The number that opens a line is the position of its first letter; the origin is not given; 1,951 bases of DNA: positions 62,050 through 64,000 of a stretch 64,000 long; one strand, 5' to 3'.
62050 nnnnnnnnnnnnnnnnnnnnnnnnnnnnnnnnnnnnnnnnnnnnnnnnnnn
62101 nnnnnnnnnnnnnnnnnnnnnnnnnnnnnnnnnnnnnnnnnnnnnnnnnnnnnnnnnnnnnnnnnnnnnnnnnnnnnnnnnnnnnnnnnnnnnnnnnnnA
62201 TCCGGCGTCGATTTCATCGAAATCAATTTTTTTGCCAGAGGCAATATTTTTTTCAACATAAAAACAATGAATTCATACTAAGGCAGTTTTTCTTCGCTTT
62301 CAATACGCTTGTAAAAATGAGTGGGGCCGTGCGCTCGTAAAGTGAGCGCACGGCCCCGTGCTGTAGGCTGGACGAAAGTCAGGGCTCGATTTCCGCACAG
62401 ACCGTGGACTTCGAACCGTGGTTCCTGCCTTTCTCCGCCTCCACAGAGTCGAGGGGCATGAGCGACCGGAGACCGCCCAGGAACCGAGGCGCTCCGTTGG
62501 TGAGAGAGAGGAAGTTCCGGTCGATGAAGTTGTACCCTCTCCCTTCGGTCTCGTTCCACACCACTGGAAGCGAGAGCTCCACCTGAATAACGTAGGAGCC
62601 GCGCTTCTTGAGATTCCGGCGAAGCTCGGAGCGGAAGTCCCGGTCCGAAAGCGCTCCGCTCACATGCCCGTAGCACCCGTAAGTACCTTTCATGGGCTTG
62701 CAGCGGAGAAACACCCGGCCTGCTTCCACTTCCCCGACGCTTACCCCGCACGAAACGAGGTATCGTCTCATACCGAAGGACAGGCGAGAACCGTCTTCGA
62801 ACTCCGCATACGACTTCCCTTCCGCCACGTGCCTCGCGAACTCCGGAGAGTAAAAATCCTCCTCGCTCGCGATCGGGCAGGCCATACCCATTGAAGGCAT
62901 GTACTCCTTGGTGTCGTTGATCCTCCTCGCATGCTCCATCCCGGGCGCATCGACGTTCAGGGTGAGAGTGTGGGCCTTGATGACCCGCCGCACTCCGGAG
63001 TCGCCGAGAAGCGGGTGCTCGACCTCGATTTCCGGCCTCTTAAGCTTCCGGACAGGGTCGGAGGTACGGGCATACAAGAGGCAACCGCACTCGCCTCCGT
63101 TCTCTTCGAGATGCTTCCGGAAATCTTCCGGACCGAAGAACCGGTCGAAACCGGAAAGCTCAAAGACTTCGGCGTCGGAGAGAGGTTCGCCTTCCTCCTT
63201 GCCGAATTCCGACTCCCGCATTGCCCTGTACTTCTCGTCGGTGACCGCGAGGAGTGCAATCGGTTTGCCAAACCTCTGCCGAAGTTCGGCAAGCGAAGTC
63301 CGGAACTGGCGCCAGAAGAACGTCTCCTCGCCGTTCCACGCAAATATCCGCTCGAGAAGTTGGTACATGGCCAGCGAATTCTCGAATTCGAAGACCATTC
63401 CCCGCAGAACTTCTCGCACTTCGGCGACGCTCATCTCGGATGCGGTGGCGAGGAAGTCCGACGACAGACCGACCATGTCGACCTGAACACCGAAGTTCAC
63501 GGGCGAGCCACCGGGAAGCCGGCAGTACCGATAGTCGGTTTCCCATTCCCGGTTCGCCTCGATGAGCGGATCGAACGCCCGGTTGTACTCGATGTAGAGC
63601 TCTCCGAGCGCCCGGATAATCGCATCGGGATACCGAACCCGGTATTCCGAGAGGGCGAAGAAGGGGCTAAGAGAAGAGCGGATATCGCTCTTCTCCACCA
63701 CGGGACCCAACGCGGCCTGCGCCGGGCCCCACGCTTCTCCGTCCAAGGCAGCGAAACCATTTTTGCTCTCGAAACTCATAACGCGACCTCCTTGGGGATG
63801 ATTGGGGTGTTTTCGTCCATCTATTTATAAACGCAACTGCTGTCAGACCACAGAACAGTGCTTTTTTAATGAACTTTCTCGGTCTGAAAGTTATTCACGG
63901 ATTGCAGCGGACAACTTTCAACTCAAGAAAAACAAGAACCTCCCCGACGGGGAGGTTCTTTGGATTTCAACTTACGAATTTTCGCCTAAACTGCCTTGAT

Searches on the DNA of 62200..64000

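Call 57: search_rna_families(source=window, start=62200, end=64000, threshold=evalue, max_evalue=5)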
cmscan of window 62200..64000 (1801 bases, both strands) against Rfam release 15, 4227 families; matches with E-value up to 5: 6.
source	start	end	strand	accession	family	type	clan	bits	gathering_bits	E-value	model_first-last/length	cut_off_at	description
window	63861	63965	+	RF01859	Phe_leader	Cis-reg; leader;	-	29.2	55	0.025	1-125/125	no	Phenylalanine leader peptide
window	62936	63018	+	RF03627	mir-9168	Gene; miRNA;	-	21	100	0.44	1-95/95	no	mir-9168 microRNA precursor family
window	63929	64000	-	RF01859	Phe_leader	Cis-reg; leader;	-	20.3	55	2.4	49-125/125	5'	Phenylalanine leader peptide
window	63926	64000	-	RF01772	rnk_pseudo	Cis-reg; leader;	-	19.9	55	2.2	36-108/108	5'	Pseudomonas rnk leader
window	62319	62363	+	RF03994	mir-7558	Gene; miRNA;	-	17.5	80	4.9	1-51/51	no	mir-7558 microRNA precursor family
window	62310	62369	+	RF03492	mir-878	Gene; miRNA;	-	17.3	80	2.9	1-76/76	no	mir-878 microRNA precursor family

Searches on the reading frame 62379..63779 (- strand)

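Call 6: search_protein_families(library=pfam, proteins=[window:62379-63779:-], max_evalue=1)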
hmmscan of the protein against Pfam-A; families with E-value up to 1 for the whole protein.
window:62379-63779:- (466 aa): 3 families
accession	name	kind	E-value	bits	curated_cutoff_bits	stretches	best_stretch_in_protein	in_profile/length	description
PF15421.11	Polysacc_deac_3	-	0.081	11.9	28.5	1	266-343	328-396/439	Putative polysaccharide deacetylase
PF09105.16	SelB-wing_1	-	0.19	11.9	25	0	110-129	23-42/59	Elongation factor SelB, winged helix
PF17914.6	HopA1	-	0.29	11.4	22.7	1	312-339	104-134/170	HopA1 effector protein family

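Call 7: search_protein_families(library=ncbifam, proteins=[window:62379-63779:-], max_evalue=1)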
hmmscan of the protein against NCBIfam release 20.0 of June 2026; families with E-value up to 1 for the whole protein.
window:62379-63779:- (466 aa): 0 families

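Call 75: search_protein_families(library=padloc, proteins=[window:62379-63779:-], max_evalue=0.01)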
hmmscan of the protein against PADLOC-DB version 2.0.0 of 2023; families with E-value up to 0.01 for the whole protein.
window:62379-63779:- (466 aa): 0 families
